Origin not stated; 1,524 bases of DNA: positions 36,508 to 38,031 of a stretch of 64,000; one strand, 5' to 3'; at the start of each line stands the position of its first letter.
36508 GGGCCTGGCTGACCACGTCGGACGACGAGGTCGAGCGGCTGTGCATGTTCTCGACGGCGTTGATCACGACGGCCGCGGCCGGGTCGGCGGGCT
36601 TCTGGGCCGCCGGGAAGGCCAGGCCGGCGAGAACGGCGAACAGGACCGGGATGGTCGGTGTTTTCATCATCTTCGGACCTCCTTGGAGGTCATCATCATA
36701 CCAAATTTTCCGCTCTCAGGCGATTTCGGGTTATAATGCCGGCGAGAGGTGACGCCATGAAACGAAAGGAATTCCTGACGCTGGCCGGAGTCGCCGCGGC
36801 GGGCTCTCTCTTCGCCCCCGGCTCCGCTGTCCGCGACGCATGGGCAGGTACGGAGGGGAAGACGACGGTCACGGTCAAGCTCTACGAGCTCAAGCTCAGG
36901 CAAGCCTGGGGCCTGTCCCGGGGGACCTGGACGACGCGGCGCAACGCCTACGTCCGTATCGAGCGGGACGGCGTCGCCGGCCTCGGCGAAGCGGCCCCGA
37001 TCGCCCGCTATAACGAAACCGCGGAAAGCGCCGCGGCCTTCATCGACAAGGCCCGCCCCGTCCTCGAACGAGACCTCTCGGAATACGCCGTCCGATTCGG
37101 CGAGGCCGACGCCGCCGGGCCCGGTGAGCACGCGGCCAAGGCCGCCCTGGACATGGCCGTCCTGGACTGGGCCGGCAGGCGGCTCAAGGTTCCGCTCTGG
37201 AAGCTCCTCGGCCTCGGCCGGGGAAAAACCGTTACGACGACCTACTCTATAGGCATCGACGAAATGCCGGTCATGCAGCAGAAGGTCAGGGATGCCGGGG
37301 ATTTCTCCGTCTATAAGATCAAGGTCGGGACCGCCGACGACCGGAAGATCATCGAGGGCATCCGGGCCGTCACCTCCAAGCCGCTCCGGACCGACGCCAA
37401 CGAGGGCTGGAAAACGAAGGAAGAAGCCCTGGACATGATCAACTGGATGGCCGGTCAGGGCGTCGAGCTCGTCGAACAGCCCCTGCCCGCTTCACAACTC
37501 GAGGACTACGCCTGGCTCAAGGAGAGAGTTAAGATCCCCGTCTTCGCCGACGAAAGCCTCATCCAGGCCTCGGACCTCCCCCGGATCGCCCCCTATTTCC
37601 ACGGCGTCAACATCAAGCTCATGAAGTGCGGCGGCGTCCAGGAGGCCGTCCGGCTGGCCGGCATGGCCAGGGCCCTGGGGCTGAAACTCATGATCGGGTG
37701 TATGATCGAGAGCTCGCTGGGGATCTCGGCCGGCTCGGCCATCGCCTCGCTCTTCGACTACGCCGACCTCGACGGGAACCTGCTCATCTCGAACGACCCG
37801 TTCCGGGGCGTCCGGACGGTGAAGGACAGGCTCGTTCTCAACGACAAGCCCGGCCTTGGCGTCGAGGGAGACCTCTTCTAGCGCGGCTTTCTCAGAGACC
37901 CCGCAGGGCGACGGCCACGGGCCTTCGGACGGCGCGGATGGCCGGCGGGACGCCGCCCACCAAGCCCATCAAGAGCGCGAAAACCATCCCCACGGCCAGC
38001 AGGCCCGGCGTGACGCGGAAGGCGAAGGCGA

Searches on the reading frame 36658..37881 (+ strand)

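Call 41: search_protein_families(library=ncbifam, proteins=[window:36658-37881:+], max_evalue=1e-10)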
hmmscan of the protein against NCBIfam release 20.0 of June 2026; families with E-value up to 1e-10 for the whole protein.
window:36658-37881:+ (407 aa): 11 families
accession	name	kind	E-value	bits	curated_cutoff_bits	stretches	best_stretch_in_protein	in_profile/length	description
NF042940.1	racemase_DgcA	equivalog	6e-67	226.1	400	1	73-391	3-313/323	N-acetyl-D-Glu racemase DgcA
NF041118.1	A_G_epim_Thtga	equivalog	3.1e-40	138.3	500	1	71-385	6-331/341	L-Ala-D/L-Glu epimerase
NF011708.0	PRK15129.1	equivalog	3.8e-40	137.9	343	1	72-380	3-307/321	L-Ala-D/L-Glu epimerase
TIGR02534.1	mucon_cyclo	subfamily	2.6e-34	118.9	334.95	1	77-404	10-357/368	muconate/chloromuconate family cycloisomerase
TIGR01928.1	menC_lowGC_arch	equivalog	1.5e-24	86.6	200.65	1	78-366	5-300/325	o-succinylbenzoate synthase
TIGR01927.1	menC_gam_Gplu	equivalog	4.7e-18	65.5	130.55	1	212-369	121-285/307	o-succinylbenzoate synthase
NF002739.0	PRK02714.1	equivalog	8.1e-17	61.7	259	1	72-364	6-288/320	o-succinylbenzoate synthase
NF002782.0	PRK02901.1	equivalog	1.1e-16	60.8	288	1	219-366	106-258/328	o-succinylbenzoate synthase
NF043002.1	HProlDhtase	equivalog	3.3e-16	59.1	500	1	99-403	36-353/366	cis-3-hydroxy-L-proline dehydratase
NF003473.0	PRK05105.1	equivalog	2e-14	53.3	236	1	76-364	11-288/331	o-succinylbenzoate synthase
NF047820.1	TalGalacDh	equivalog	1.3e-12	47.4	500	1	160-402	107-354/371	L-talarate/galactarate dehydratase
